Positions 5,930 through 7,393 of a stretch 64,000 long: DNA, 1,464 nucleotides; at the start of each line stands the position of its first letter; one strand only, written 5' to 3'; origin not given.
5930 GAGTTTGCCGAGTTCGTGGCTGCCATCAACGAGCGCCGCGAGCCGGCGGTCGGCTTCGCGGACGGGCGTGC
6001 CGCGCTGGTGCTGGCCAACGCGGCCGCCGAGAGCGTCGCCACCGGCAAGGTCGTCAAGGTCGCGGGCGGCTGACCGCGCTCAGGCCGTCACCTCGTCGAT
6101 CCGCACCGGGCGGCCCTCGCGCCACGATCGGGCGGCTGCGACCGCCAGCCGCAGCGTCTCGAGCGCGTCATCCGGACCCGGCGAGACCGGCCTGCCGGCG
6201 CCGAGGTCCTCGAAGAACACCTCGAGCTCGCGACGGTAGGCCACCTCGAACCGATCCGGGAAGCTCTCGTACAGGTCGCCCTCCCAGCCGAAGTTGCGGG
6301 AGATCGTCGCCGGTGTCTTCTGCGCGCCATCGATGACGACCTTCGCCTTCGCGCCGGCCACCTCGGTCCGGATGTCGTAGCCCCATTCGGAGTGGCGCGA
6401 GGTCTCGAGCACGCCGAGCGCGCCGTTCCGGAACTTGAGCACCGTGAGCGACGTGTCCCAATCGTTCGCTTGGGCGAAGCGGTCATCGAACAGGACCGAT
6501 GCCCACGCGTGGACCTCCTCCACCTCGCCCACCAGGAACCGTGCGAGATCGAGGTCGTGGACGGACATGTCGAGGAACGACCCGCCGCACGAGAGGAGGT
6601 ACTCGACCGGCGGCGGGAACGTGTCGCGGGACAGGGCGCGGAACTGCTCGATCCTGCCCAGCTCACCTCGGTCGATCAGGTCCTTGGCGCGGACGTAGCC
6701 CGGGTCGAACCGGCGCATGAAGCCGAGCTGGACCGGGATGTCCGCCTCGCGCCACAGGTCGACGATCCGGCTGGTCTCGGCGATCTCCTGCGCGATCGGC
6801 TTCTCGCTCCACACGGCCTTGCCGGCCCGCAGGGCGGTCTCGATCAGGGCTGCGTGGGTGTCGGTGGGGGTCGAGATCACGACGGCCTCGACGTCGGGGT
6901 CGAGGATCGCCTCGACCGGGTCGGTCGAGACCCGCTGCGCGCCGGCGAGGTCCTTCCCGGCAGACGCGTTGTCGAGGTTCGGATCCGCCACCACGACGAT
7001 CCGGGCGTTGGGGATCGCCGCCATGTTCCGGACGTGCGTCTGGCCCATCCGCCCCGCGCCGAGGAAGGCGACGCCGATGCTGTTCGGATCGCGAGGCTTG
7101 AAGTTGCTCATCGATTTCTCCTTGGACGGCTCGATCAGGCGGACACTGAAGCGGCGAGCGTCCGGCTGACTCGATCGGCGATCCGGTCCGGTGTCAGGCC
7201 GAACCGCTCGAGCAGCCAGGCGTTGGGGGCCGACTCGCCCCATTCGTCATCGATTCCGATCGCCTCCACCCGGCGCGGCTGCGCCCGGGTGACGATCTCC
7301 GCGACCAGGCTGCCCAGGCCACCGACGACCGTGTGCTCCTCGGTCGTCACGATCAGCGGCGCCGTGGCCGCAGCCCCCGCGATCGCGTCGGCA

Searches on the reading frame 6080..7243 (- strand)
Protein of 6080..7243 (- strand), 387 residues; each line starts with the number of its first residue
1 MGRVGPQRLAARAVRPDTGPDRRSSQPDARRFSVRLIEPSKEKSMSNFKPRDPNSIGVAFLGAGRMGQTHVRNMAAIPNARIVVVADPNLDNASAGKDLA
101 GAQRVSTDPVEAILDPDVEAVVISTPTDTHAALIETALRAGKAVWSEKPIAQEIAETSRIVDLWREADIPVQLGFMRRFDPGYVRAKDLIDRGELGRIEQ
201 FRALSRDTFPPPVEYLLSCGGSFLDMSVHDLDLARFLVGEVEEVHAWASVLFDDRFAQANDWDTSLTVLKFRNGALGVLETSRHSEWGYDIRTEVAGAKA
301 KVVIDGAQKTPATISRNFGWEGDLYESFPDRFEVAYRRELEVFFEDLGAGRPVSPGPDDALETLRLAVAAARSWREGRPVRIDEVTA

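Call 71: search_protein_families(library=pfam, proteins=[window:6080-7243:-], max_evalue=0.00001)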
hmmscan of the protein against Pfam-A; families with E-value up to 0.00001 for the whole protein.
window:6080-7243:- (387 aa): 3 families
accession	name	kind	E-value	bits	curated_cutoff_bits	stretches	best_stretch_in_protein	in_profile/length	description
PF02894.22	GFO_IDH_MocA_C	-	1.6e-26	93.9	22.9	1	187-381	1-217/218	Oxidoreductase family, C-terminal alpha/beta domain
PF22725.1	GFO_IDH_MocA_C3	-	5.2e-25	88.3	27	1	183-302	1-123/124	GFO/IDH/MocA C-terminal domain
PF01408.29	GFO_IDH_MocA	-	3.6e-21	76.5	24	1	57-175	2-120/120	Oxidoreductase family, NAD-binding Rossmann fold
